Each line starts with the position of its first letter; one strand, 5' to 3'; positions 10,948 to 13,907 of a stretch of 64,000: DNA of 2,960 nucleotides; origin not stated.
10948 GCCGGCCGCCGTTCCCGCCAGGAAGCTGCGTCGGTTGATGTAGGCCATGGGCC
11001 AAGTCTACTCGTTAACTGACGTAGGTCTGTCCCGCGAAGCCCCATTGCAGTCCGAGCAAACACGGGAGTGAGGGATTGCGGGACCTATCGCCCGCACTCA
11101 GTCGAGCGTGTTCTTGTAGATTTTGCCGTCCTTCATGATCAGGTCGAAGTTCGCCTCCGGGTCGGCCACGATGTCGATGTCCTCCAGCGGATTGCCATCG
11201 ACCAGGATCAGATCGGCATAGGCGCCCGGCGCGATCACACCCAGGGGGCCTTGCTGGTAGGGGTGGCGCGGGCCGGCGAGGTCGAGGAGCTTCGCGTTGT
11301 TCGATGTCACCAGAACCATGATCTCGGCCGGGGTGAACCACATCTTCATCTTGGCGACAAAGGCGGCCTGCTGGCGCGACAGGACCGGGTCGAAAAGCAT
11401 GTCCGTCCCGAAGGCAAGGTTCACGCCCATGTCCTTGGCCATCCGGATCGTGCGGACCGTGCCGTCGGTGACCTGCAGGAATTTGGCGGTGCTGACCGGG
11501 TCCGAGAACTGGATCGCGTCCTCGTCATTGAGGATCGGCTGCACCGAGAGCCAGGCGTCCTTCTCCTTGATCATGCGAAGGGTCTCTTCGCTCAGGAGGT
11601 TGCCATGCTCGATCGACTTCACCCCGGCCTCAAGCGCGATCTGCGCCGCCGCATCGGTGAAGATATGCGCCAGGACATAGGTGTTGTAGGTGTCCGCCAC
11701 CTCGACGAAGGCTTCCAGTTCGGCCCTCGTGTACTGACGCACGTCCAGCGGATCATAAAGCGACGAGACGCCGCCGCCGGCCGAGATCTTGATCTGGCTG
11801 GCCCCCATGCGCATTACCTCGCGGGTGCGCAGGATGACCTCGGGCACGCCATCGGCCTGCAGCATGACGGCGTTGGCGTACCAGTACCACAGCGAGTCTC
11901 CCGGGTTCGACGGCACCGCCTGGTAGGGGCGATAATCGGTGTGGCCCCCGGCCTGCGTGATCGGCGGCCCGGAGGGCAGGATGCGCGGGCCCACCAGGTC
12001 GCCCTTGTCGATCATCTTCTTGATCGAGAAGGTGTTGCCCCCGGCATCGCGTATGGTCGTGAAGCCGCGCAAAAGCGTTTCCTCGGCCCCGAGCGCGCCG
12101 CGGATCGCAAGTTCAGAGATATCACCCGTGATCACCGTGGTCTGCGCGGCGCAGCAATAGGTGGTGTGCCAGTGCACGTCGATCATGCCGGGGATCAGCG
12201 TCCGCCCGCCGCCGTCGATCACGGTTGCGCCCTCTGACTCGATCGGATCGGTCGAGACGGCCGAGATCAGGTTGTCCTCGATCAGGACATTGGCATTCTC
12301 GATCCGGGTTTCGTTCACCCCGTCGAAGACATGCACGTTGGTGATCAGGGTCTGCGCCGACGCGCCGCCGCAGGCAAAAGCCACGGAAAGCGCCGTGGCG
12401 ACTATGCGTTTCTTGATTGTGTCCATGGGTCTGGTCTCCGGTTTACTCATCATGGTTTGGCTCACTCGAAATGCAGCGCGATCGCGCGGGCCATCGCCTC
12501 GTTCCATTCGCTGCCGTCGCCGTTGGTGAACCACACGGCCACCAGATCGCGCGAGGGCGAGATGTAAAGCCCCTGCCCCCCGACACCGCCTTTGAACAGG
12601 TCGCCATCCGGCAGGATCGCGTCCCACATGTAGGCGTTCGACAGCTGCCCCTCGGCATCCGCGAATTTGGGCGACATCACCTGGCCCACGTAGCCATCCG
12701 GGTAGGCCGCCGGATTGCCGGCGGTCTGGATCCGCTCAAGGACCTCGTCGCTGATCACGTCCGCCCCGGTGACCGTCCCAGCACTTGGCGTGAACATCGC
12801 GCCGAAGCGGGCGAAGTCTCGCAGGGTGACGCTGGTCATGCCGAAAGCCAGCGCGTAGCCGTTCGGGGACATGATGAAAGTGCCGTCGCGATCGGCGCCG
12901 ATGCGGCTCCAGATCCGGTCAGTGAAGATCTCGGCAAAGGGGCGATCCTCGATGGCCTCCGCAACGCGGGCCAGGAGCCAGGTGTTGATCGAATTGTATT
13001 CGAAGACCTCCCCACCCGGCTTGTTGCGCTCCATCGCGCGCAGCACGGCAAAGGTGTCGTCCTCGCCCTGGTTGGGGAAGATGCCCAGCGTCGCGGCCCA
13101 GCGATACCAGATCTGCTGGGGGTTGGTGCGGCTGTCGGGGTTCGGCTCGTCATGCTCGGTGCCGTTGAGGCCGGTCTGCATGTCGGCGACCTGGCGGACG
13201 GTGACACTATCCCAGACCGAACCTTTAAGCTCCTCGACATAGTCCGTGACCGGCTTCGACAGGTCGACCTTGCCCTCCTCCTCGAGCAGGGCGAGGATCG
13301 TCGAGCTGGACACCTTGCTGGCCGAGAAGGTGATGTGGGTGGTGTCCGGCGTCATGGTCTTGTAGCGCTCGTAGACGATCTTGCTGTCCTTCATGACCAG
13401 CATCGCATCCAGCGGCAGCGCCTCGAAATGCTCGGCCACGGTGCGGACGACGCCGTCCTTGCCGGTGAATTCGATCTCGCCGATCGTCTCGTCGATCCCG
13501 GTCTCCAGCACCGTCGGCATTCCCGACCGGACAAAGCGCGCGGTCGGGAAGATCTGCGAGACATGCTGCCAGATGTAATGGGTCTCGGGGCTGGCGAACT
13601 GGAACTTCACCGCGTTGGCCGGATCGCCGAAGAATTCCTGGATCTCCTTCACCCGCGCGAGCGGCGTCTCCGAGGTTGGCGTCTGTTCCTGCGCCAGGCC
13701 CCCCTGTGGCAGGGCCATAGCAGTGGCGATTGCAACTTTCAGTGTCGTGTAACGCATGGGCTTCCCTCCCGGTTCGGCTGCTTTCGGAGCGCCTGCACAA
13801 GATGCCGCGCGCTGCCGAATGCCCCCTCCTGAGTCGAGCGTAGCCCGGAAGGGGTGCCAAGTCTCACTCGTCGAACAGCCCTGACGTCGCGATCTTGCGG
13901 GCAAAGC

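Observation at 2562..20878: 18-kb single-strand cluster coupling exported hydrolases to an acyl-CoA processing module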

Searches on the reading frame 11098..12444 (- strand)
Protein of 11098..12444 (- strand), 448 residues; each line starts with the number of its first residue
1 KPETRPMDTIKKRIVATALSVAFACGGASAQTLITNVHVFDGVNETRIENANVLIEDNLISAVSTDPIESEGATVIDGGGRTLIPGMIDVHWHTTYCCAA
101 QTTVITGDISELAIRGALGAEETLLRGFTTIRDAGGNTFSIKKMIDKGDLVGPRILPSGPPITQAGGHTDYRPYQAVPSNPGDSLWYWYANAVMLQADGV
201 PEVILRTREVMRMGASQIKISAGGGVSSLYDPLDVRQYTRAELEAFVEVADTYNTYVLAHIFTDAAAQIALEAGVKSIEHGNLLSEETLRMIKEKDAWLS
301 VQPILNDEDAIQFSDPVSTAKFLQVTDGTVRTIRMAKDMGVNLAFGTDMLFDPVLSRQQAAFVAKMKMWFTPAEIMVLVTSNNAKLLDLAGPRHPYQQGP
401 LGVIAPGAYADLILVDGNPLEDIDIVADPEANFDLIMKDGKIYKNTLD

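Call 8: search_protein_families(library=pfam, proteins=[window:11098-12444:-], max_evalue=0.001)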
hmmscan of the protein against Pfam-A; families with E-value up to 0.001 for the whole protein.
window:11098-12444:- (448 aa): 2 families
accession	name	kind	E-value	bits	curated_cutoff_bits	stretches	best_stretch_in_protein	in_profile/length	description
PF01979.26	Amidohydro_1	-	1.9e-31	110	25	1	82-442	1-344/345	Amidohydrolase family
PF07969.17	Amidohydro_3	-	1.8e-14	54.5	29.7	1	235-421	256-450/472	Amidohydrolase family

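Call 9: search_protein_families(library=ncbifam, proteins=[window:11098-12444:-], max_evalue=0.00001)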
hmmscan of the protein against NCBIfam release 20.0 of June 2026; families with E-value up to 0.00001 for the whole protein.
window:11098-12444:- (448 aa): 24 families
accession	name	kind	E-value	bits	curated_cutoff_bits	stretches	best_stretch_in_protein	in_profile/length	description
NF051886.1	XaaProDiPepCaul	equivalog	1.8e-62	211.7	500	1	38-444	6-398/398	Xaa-Pro dipeptidase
NF006056.0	PRK08204.1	subfamily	2.3e-12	46.4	391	1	31-94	4-67/449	hypothetical protein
NF005540.0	PRK07203.1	equivalog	2.4e-10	39.6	444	0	328-421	293-383/444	putative aminohydrolase SsnA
TIGR03314.1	Se_ssnA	subfamily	4e-10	39.1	455.5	0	304-418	271-379/441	putative selenium metabolism protein SsnA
NF006689.0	PRK09237.1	equivalog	8.4e-09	34.5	371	1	31-136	4-94/383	amidohydrolase/deacetylase family metallohydrolase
NF011989.0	PRK15446.2-5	equivalog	1.5e-08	33.8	565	1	32-92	4-61/385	alpha-D-ribose 1-methylphosphonate 5-triphosphate diphosphatase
TIGR01224.1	hutI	equivalog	1.8e-08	33.6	298.15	0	48-97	1-52/377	imidazolonepropionase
NF006688.0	PRK09236.1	equivalog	3.7e-08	32.6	535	1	31-94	3-63/444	dihydroorotase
NF006560.0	PRK09061.1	subfamily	4.8e-08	31.7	340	1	20-103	16-96/517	amidohydrolase family protein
NF002668.0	PRK02382.1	equivalog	5e-08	32.1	452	0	34-94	3-57/436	dihydroorotase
NF004701.0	PRK06038.1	equivalog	5e-08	32.1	609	1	30-95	4-67/432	N-ethylammeline chlorohydrolase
TIGR02033.1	D-hydantoinase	equivalog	6.1e-08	32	393.25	1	43-103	9-69/454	dihydropyrimidinase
NF004995.0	PRK06380.1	subfamily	1.2e-07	31.1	567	0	32-95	3-64/418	metal-dependent hydrolase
NF007457.0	PRK10027.1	equivalog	1.5e-07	30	768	1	21-95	21-94/588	adenine deaminase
NF004636.0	PRK05985.1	subfamily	2e-07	30.2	408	0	37-94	4-61/398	amidohydrolase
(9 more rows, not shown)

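Call 26: search_solved_structures(query=window:11098-12444:-, max_evalue=1e-10)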
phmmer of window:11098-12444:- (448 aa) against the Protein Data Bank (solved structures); distinct sequences matched with E-value up to 1e-10: 17.
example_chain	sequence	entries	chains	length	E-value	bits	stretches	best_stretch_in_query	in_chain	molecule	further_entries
3mkv_A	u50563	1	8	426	8.1e-69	235.8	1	39-447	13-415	PUTATIVE AMIDOHYDROLASE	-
3feq_A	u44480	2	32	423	2.2e-62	214.6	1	36-444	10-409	PUTATIVE AMIDOHYDROLASE | PROLIDASE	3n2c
9kov_A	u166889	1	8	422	3.1e-40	141.6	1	23-445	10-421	trum-mut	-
9l2t_G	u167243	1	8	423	6.1e-37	130.8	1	40-444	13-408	Amide hydrolase LlADH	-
8ihq_A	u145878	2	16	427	8.1e-37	130.3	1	22-444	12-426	Amidohydrolase family protein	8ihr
9l6p_A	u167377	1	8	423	2.1e-36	129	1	40-444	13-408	LlADH-WT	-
8ihs_A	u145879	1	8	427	3.9e-36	128.1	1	22-444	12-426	Amidohydrolase family protein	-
8j85_A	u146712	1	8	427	4.2e-36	128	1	22-444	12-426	Amidohydrolase family protein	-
4c5y_A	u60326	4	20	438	4.3e-36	127.9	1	48-445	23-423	OCHRATOXINASE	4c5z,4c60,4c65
9l36_A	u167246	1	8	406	1.5e-35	126.2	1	54-444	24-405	Amidohydrolase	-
2qs8_A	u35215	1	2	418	2.8e-35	125.3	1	30-444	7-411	Xaa-Pro Dipeptidase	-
9l2o_B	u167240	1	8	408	9.8e-33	116.9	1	53-444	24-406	Imidazolonepropionase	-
8yag_A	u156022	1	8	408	5.6e-32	114.4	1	53-444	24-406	Imidazolonepropionase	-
8yak_A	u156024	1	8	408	2.6e-31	112.2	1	53-444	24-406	Imidazolonepropionase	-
3be7_A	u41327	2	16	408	1.4e-29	106.5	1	47-445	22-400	Zn-dependent arginine carboxypeptidase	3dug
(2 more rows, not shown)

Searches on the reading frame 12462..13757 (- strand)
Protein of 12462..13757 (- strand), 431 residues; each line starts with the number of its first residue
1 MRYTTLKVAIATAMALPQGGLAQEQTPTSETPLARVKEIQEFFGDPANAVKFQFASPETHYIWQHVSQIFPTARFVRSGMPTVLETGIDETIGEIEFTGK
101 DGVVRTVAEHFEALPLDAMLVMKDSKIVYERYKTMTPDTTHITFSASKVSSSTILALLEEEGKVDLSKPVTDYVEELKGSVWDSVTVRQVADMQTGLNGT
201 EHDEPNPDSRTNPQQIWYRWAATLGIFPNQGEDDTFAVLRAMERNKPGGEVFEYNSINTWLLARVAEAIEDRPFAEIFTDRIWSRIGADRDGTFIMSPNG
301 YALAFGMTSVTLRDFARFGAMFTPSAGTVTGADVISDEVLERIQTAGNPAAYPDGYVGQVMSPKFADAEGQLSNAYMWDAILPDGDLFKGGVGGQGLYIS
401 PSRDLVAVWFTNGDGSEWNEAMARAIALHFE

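Call 8: search_protein_families(library=pfam, proteins=[window:12462-13757:-], max_evalue=0.001)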
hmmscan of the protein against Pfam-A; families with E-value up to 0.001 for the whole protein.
window:12462-13757:- (431 aa): 1 family
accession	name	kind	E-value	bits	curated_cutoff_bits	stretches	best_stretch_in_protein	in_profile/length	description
PF00144.29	Beta-lactamase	-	1.2e-35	123.7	27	1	108-426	5-324/329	Beta-lactamase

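Call 9: search_protein_families(library=ncbifam, proteins=[window:12462-13757:-], max_evalue=0.00001)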
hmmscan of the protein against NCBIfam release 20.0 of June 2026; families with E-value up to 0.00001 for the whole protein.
window:12462-13757:- (431 aa): 6 families
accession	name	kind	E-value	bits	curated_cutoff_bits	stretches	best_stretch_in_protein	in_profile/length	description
NF033700.1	blaCMA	exception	2e-07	30.4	887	1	143-219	76-149/375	CMA family class C beta-lactamase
NF052353.1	EstBLacLipLMycb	equivalog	5.8e-07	28.7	650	1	134-199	68-133/420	esterase/beta-lactamase LipL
NF033569.1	blaLHK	exception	1e-06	27.9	850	1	98-196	39-144/390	LHK family class C beta-lactamase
NF033575.1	blaRHO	exception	1.3e-06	27.6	825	1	130-196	69-135/380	RHO family class C beta-lactamase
NF033698.1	blaCSA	exception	1.3e-06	27.6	884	0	138-219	71-149/375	CSA family class C beta-lactamase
NF052559.1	MthAcHydAcmB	equivalog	9.6e-06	24.6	550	0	130-177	49-96/391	methyl acetate hydrolase AcmB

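Call 13: find_homologous_proteins(query=window:12462-13757:-, max_evalue=1e-20)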
Query window:12462-13757:- (431 aa): 443 proteins with E <= 1e-20 among 8000 candidates; the best 120 are listed.
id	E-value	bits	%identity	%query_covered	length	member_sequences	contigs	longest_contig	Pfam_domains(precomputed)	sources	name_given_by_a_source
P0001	7.6e-288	972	100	100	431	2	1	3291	PF00144.30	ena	-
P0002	1.3e-252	856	86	100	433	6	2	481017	PF00144.30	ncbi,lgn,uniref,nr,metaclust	ncbi:serine hydrolase domain-containing protein [Alloyangia pacifica]|uniref:Beta-lactamase-related 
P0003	9.5e-251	850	86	99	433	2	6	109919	PF00144.30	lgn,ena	-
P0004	1.0e-243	827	84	96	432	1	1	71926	PF00144.30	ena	-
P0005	1.1e-240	817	84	98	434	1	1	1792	PF00144.30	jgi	-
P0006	2.3e-234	796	78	100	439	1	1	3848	PF00144.30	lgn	-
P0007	5.9e-225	765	86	88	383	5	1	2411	PF00144.30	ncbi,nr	ncbi:MAG: beta-lactamase family protein [Leucobacter sp.]|nr:beta-lactamase family protein [Leucobac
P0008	4.9e-200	683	69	95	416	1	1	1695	PF00144.30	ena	-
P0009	2.7e-196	671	69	95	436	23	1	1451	PF00144.30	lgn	-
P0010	9.9e-193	659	68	96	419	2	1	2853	PF00144.30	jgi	jgi:CubicO group peptidase (beta-lactamase class C family)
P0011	9.3e-191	652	67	96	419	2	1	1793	PF00144.30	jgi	jgi:CubicO group peptidase (beta-lactamase class C family)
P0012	3.3e-187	641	64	100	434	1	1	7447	PF00144.30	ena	-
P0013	2.2e-185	635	66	98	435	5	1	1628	PF00144.30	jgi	-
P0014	8.0e-185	633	66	95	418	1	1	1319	PF00144.30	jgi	jgi:CubicO group peptidase (beta-lactamase class C family)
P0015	1.6e-184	632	65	98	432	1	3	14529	PF00144.30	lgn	-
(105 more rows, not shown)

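Call 14: find_encoding_contigs(protein=P0002, flank=10000, max_places=3)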
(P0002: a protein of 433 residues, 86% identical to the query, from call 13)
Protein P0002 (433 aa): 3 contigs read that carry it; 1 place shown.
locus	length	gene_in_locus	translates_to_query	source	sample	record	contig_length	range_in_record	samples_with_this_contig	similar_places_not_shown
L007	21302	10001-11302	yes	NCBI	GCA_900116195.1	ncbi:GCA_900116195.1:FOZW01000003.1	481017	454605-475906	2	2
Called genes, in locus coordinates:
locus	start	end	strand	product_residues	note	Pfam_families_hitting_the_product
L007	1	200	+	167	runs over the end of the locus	PF02698:DUF218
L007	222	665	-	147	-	PF07370:DUF1489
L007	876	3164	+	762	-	PF00317:Ribonuc_red_lgN, PF02867:Ribonuc_red_lgC, PF12637:TSCPD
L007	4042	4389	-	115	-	-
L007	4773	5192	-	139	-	-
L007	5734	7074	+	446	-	PF01979:Amidohydro_1, PF07969:Amidohydro_3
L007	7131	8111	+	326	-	PF00165:HTH_AraC (faint), PF12833:HTH_18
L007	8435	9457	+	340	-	PF00165:HTH_AraC (weak), PF12833:HTH_18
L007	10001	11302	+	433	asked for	PF00144:Beta-lactamase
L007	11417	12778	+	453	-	PF01979:Amidohydro_1, PF07969:Amidohydro_3 (weak)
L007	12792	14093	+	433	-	PF01244:Peptidase_M19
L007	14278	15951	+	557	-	PF07969:Amidohydro_3 (faint)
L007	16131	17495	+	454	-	PF00144:Beta-lactamase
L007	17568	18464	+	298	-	-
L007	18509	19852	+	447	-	PF01979:Amidohydro_1, PF07969:Amidohydro_3 (weak)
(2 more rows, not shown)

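Call 15: find_encoding_contigs(protein=P0003, flank=10000, max_places=3)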
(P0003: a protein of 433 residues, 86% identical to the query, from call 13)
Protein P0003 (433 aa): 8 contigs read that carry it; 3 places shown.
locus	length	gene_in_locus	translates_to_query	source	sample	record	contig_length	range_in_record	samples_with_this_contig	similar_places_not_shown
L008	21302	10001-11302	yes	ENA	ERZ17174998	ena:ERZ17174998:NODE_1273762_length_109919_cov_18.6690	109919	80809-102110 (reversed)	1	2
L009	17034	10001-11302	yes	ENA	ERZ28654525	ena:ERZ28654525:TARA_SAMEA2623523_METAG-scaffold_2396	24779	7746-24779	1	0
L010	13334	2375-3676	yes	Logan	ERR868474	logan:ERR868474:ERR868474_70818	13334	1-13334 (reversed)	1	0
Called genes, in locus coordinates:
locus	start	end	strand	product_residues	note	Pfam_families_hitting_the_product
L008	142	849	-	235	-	-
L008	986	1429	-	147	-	-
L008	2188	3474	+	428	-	PF01979:Amidohydro_1, PF07969:Amidohydro_3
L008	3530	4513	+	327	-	PF00165:HTH_AraC (faint), PF12833:HTH_18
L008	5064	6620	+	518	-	PF04389:Peptidase_M28 (weak), PF01546:Peptidase_M20, PF07687:M20_dimer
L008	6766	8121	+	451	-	PF01979:Amidohydro_1, PF07969:Amidohydro_3 (weak)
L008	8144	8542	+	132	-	-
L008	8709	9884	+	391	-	PF04966:OprB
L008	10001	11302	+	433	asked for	PF00144:Beta-lactamase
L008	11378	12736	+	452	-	PF01979:Amidohydro_1, PF07969:Amidohydro_3 (weak)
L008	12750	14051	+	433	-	PF01244:Peptidase_M19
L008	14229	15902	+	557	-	PF07969:Amidohydro_3 (faint)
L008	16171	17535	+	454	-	PF00144:Beta-lactamase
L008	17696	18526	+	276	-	-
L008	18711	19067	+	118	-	PF07885:Ion_trans_2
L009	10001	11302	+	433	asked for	PF00144:Beta-lactamase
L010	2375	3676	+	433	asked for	PF00144:Beta-lactamase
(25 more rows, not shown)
